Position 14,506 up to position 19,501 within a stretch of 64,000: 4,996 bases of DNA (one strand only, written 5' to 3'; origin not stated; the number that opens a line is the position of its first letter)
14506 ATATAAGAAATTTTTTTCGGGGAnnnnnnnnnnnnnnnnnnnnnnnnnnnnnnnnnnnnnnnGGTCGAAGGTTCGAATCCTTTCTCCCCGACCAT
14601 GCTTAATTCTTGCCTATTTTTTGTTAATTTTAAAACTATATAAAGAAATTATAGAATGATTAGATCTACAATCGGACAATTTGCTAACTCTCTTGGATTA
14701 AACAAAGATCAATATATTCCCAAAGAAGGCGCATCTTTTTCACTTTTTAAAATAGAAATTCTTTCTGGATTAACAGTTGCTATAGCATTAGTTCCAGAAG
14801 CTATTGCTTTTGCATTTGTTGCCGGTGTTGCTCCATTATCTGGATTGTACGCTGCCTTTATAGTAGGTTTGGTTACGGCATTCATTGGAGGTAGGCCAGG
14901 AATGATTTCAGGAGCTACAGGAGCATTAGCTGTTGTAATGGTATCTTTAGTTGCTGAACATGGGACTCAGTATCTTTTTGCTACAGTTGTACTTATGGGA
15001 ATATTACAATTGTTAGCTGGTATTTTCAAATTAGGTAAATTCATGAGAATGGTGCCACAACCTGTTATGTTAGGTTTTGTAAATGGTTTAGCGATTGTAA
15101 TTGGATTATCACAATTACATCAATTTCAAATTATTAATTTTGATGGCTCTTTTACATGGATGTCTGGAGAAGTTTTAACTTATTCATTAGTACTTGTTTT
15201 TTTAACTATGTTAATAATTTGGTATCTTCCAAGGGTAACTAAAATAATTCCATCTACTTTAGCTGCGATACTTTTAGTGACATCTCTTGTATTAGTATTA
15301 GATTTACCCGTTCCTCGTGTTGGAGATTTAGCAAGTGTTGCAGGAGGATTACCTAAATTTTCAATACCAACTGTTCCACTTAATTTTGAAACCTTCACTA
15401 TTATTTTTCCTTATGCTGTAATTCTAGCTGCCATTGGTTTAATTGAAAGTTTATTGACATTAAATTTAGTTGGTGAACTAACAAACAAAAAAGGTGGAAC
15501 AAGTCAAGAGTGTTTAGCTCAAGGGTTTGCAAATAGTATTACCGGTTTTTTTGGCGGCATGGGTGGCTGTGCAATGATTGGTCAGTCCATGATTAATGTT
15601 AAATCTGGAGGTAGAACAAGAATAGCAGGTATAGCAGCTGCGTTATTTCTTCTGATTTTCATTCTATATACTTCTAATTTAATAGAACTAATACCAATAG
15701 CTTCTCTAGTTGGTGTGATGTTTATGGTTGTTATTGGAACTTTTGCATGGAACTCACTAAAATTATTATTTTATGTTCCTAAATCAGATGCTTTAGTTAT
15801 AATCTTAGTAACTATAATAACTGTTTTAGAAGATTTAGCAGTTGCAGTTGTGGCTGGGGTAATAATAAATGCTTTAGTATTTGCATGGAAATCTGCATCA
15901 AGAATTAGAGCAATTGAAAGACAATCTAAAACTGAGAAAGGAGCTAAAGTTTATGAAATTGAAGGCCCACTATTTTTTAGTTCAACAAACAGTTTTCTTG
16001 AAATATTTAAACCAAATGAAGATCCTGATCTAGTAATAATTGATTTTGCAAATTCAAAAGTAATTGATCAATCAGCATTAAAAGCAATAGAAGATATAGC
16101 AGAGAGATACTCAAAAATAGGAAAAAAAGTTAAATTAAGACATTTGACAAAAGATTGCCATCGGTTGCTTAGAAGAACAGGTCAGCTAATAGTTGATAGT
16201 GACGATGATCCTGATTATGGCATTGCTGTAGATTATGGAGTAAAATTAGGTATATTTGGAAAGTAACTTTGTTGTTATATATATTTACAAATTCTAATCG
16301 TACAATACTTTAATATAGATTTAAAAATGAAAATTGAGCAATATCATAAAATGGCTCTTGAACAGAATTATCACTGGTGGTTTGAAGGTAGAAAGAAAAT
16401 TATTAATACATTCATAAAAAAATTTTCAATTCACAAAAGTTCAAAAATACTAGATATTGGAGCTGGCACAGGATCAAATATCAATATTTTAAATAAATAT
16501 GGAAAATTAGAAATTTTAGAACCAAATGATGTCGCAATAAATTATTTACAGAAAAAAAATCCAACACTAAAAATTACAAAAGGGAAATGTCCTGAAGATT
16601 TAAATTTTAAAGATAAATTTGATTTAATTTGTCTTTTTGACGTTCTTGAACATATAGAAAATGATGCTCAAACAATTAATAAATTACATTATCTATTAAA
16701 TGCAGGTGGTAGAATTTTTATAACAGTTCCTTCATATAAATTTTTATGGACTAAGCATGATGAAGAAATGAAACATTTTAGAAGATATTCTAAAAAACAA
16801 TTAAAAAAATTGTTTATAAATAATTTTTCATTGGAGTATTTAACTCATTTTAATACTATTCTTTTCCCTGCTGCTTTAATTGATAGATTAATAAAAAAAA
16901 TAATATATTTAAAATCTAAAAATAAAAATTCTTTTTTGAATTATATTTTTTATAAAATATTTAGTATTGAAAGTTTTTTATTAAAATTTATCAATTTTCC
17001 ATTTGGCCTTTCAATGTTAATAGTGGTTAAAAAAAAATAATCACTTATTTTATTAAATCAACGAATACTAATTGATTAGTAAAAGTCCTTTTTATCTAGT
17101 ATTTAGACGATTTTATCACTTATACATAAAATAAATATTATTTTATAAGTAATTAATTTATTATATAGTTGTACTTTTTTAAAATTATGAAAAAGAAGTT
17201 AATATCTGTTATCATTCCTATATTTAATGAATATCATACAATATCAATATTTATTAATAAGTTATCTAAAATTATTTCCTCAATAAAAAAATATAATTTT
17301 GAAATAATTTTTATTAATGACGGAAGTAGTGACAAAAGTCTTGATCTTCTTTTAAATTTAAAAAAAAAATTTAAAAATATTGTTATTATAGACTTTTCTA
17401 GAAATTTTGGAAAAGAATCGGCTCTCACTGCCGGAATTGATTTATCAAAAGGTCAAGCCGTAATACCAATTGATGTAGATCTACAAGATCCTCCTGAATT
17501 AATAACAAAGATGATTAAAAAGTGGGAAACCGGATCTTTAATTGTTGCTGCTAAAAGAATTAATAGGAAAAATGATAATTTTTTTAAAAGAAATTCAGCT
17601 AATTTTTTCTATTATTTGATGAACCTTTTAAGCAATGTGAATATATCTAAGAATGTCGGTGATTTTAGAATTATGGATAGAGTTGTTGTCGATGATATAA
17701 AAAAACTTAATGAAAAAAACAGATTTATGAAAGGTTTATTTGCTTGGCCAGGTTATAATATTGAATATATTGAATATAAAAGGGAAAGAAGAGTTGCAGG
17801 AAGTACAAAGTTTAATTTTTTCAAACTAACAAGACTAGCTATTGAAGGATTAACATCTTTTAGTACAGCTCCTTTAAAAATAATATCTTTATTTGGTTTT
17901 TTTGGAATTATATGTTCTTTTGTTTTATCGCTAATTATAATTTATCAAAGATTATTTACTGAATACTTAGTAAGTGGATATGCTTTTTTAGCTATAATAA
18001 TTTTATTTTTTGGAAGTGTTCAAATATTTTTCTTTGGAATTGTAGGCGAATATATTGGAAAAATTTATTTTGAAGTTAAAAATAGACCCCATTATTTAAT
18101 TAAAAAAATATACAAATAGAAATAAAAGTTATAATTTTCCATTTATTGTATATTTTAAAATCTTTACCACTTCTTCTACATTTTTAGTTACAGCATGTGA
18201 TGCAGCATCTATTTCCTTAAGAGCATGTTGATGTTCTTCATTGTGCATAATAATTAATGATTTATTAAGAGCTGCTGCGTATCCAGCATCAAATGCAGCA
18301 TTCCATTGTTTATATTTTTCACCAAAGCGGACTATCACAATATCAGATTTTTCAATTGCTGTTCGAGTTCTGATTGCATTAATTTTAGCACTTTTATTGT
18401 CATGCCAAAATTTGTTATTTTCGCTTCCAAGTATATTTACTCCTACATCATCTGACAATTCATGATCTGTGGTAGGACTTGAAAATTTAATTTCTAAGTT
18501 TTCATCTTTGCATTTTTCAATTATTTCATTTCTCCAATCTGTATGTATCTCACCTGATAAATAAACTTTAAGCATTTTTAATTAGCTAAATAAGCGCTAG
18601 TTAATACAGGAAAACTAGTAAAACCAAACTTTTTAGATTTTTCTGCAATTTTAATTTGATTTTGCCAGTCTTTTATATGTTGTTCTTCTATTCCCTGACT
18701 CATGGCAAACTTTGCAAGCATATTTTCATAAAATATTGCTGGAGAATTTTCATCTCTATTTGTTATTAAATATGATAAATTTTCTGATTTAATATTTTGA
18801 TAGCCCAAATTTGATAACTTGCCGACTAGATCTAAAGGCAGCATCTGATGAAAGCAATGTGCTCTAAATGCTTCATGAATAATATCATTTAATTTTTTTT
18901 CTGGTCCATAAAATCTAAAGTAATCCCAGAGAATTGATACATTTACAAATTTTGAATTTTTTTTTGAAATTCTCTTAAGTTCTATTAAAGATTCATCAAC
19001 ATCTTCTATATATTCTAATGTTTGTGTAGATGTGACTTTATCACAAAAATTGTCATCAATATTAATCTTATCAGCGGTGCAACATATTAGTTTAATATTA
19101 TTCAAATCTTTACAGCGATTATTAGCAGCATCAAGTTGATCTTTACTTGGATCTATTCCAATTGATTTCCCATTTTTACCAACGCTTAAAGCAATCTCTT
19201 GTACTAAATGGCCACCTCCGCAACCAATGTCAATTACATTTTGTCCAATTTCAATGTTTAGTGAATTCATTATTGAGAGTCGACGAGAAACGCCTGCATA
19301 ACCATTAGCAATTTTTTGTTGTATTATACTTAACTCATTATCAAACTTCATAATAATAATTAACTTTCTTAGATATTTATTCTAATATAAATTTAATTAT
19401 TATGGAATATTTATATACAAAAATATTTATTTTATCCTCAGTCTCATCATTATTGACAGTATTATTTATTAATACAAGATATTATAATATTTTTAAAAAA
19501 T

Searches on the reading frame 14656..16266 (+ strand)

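Call 65: search_protein_families(library=pfam, proteins=[window:14656-16266:+], max_evalue=0.00001)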
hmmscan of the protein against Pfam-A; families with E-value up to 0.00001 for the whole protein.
window:14656-16266:+ (536 aa): 2 families
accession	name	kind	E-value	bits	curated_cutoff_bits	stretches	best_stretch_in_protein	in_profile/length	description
PF00916.26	Sulfate_transp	-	4.4e-52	177.5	23.2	1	31-384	1-379/380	Sulfate permease family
PF01740.26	STAS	-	5.6e-10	39.4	22.6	1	424-509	4-92/106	STAS domain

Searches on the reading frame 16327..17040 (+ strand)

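Call 65: search_protein_families(library=pfam, proteins=[window:16327-17040:+], max_evalue=0.00001)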
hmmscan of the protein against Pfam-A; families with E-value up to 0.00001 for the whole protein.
window:16327-17040:+ (237 aa): 5 families
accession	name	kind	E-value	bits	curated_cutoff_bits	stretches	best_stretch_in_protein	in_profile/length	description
PF13489.12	Methyltransf_23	-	2e-15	57.3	27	1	24-163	7-154/164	Methyltransferase domain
PF08241.18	Methyltransf_11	-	3.3e-10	40.9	21.2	1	42-132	1-95/95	Methyltransferase domain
PF08242.18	Methyltransf_12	-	2.3e-09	38.3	30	1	42-130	1-98/98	Methyltransferase domain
PF13649.12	Methyltransf_25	-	2.6e-09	38.1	27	1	41-128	1-97/97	Methyltransferase domain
PF13847.12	Methyltransf_31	-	2.6e-08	34.1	27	1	35-143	1-114/145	Methyltransferase domain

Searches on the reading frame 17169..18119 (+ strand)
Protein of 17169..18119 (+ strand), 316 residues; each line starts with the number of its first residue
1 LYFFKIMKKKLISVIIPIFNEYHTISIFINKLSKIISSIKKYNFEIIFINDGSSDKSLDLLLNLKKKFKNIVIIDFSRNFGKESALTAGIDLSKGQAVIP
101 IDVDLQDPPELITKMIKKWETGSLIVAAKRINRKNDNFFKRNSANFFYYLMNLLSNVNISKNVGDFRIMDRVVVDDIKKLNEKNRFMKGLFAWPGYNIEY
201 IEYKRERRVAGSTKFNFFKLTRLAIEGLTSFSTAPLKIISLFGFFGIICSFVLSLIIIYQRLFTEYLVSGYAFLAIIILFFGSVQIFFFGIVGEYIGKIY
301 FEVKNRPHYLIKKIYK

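Call 65: search_protein_families(library=pfam, proteins=[window:17169-18119:+], max_evalue=0.00001)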
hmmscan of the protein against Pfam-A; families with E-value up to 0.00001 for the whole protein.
window:17169-18119:+ (316 aa): 1 family
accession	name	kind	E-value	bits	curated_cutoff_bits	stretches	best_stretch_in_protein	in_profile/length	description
PF00535.33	Glycos_transf_2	-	6.8e-31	107.9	23.3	1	13-177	1-167/168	Glycosyl transferase family 2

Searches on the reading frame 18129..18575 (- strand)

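Call 65: search_protein_families(library=pfam, proteins=[window:18129-18575:-], max_evalue=0.00001)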
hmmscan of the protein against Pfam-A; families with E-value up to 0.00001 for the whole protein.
window:18129-18575:- (148 aa): 1 family
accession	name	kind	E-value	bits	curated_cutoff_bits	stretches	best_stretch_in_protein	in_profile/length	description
PF11071.14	Nuc_deoxyri_tr3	-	7.8e-67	224.1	23.2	1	5-143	1-139/140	Nucleoside 2-deoxyribosyltransferase YtoQ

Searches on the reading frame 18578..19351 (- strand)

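Call 65: search_protein_families(library=pfam, proteins=[window:18578-19351:-], max_evalue=0.00001)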
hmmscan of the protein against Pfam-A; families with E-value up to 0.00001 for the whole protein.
window:18578-19351:- (257 aa): 7 families
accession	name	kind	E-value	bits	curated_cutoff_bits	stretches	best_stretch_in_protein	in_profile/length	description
PF13847.12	Methyltransf_31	-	2.4e-17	63.4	27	1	36-139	4-111/145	Methyltransferase domain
PF08241.18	Methyltransf_11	-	1.7e-16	61.1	21.2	1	40-136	1-94/95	Methyltransferase domain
PF13649.12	Methyltransf_25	-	1.2e-14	55.2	27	1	39-131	1-95/97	Methyltransferase domain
PF01209.24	Ubie_methyltran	-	2.9e-11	43.6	20.1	1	26-136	38-150/233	ubiE/COQ5 methyltransferase family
PF08242.18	Methyltransf_12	-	1.1e-10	42.5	30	1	40-132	1-95/98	Methyltransferase domain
PF13489.12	Methyltransf_23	-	1.5e-07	31.7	27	1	36-138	23-117/164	Methyltransferase domain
PF02353.26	CMAS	-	1.3e-06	28.4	27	1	26-115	53-140/273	Mycolic acid cyclopropane synthetase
